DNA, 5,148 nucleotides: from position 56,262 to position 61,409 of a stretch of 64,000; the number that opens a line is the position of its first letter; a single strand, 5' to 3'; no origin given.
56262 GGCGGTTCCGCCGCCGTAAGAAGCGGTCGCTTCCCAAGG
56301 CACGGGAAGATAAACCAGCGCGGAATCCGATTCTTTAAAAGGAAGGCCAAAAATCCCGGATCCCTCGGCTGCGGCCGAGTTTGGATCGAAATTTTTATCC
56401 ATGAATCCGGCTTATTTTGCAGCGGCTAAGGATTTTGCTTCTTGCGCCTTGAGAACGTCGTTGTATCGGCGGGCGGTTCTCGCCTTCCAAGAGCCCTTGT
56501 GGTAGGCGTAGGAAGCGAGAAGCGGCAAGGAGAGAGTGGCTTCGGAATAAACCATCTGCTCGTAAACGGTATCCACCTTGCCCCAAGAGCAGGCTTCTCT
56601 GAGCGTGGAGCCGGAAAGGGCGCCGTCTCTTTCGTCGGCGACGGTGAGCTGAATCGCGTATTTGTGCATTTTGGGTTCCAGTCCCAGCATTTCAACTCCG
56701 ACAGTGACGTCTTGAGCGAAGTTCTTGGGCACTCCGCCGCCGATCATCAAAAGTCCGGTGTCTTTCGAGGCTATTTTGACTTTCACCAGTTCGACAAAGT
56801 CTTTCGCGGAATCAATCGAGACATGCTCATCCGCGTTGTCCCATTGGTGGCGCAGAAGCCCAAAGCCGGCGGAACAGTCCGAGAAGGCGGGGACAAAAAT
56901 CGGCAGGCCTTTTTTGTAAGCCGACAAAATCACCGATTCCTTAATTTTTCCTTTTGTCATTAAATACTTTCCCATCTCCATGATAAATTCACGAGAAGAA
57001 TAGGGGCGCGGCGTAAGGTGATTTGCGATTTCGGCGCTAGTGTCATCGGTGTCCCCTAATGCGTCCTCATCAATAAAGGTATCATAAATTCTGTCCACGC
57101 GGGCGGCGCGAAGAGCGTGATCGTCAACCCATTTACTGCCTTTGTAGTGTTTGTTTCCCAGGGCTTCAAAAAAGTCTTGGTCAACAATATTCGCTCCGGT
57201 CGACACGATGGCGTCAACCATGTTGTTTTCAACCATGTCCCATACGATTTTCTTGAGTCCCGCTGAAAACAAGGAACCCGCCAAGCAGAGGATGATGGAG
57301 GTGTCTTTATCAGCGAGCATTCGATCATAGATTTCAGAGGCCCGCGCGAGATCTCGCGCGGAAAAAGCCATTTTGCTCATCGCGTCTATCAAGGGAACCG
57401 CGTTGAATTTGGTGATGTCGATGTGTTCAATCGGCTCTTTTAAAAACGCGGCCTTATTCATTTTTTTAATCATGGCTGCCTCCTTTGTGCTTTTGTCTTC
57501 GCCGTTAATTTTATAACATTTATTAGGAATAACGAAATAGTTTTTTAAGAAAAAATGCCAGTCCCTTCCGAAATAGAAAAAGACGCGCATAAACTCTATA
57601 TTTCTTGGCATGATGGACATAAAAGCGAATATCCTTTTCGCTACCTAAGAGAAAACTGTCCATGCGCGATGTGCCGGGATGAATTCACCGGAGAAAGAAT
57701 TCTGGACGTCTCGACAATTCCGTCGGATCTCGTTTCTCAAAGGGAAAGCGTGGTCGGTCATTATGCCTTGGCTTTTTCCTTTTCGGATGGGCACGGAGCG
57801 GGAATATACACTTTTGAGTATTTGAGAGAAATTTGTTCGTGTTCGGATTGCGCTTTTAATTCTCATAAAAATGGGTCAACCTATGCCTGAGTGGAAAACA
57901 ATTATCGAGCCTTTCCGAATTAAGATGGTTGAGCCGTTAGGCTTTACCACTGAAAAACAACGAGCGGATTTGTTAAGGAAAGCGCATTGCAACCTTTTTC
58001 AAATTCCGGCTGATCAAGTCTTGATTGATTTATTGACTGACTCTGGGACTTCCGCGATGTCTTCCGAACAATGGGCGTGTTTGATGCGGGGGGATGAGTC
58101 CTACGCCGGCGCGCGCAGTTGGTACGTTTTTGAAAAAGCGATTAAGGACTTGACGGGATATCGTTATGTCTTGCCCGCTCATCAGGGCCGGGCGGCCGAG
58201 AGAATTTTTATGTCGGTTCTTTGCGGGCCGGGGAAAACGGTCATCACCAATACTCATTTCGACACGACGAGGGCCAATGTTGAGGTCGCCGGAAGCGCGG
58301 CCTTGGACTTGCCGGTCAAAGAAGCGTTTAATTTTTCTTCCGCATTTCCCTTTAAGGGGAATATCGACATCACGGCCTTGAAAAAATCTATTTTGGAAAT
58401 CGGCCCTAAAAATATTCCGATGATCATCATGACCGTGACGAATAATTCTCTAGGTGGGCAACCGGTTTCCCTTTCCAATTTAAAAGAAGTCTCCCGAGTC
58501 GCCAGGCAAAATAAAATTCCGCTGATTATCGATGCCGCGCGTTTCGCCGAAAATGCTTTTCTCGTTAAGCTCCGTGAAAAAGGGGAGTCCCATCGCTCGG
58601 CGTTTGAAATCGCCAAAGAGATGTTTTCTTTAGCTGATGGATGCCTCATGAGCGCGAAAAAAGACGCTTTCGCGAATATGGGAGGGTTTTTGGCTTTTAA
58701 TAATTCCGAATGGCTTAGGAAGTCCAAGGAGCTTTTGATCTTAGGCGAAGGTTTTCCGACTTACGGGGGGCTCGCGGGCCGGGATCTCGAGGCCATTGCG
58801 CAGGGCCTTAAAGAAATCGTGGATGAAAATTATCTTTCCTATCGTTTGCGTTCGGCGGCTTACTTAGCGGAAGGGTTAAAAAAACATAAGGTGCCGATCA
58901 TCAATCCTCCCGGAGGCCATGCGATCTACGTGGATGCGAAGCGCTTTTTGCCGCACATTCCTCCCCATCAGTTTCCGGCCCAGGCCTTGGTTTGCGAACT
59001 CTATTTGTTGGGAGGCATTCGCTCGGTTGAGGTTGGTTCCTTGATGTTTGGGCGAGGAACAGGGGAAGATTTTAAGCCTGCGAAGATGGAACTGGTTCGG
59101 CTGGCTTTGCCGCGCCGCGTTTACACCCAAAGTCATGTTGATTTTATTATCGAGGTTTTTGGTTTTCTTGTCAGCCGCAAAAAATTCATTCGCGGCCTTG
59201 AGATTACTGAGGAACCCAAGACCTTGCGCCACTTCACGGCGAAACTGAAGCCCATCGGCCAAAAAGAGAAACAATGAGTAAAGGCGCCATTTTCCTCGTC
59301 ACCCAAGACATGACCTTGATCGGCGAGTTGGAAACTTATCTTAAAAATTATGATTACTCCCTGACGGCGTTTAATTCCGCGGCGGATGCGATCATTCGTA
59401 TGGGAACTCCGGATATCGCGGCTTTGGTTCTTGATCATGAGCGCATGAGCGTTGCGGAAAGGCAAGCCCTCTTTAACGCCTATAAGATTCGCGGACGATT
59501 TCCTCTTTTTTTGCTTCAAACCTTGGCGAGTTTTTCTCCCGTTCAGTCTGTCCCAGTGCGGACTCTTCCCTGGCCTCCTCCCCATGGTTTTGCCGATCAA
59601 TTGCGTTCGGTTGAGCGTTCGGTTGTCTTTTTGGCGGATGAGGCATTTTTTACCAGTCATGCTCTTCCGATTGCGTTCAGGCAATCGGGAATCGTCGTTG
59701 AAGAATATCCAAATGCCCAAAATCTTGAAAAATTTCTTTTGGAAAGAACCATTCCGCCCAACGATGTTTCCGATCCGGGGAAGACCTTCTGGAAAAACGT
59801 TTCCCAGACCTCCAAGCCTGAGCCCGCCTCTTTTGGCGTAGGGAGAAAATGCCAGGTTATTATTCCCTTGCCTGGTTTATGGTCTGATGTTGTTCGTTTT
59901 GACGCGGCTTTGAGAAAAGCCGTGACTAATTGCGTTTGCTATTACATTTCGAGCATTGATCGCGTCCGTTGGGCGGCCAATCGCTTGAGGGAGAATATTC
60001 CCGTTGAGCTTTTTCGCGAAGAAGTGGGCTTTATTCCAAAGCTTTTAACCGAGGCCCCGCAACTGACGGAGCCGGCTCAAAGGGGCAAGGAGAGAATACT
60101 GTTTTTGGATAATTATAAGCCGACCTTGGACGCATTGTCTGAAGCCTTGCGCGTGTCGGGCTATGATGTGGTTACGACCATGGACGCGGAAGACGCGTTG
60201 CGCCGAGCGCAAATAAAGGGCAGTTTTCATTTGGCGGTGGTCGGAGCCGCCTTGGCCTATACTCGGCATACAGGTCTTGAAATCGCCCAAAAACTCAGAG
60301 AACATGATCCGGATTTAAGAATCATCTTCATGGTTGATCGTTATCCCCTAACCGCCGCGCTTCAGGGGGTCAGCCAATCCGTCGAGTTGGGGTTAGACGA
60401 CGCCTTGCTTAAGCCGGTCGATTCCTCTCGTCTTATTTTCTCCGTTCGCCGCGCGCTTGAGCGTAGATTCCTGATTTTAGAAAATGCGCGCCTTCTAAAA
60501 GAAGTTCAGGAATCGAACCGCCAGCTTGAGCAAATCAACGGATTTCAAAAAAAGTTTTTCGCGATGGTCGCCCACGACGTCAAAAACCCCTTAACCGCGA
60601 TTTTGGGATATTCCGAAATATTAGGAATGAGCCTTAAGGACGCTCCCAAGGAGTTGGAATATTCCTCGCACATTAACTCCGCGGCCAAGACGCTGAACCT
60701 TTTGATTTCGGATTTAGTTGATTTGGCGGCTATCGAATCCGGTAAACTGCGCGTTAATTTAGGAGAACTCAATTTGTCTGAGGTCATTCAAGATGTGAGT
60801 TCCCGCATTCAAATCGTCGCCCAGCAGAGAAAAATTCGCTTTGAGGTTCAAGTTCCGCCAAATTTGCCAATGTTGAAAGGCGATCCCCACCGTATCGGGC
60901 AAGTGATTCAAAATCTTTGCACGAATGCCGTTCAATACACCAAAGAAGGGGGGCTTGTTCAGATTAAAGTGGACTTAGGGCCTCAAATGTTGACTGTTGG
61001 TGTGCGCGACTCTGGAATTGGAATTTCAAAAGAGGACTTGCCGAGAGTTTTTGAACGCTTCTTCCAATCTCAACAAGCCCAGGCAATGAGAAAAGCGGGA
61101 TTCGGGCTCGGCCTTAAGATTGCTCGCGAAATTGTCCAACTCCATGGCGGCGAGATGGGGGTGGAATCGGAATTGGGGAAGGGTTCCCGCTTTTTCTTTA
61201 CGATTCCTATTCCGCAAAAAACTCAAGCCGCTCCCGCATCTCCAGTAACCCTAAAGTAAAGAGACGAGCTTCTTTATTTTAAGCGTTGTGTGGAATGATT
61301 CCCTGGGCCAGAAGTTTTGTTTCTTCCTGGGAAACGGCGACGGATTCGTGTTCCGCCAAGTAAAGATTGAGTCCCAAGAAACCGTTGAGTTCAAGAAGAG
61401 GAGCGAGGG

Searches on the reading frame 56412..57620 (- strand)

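Call 41: search_protein_families(library=pfam, proteins=[window:56412-57620:-], max_evalue=0.001)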
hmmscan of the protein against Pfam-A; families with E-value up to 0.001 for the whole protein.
window:56412-57620:- (402 aa): 1 family
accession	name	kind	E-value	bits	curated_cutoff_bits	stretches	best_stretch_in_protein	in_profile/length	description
PF01916.23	DS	-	3.2e-92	309.3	27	1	77-371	2-287/288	Deoxyhypusine synthase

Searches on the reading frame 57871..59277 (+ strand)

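Call 41: search_protein_families(library=pfam, proteins=[window:57871-59277:+], max_evalue=0.001)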
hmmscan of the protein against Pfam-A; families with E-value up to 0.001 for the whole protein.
window:57871-59277:+ (468 aa): 1 family
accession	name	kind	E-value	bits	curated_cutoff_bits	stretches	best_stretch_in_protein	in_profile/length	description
PF01212.27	Beta_elim_lyase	-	8.2e-71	239.1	27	1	53-426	1-285/288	Beta-eliminating lyase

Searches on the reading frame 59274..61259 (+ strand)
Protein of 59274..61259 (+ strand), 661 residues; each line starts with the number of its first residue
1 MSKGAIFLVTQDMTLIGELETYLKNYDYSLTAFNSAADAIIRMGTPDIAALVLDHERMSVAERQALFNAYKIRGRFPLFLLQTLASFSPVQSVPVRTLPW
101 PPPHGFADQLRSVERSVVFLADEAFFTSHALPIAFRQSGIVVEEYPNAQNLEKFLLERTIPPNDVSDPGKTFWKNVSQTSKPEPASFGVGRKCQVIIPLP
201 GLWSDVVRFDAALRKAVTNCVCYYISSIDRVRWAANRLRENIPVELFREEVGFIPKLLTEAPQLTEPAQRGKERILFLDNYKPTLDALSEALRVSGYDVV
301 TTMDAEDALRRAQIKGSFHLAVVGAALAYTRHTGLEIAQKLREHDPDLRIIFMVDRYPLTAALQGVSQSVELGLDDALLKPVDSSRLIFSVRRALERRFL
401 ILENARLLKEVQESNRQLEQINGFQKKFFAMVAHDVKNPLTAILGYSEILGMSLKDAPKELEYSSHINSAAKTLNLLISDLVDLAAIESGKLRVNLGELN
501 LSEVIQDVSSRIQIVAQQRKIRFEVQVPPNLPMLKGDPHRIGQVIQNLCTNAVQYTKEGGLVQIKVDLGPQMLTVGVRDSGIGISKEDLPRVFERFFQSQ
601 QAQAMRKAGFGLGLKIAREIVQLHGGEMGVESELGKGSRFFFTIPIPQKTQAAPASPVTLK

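Call 41: search_protein_families(library=pfam, proteins=[window:59274-61259:+], max_evalue=0.001)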
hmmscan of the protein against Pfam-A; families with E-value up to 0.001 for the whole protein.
window:59274-61259:+ (661 aa): 4 families
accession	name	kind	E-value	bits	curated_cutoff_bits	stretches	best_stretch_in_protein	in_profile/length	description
PF02518.31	HATPase_c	-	2.1e-29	102.6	26.4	1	536-647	1-110/111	Histidine kinase-, DNA gyrase B-, and HSP90-like ATPase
PF00512.31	HisKA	-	3.9e-15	56.1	26.9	1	425-490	2-66/66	His Kinase A (phospho-acceptor) domain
PF00072.30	Response_reg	-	2.8e-10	40.8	30.2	1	275-389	1-108/111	Response regulator receiver domain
PF13589.12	HATPase_c_3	-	0.00069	20.1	25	0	544-617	6-80/137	Histidine kinase-, DNA gyrase B-, and HSP90-like ATPase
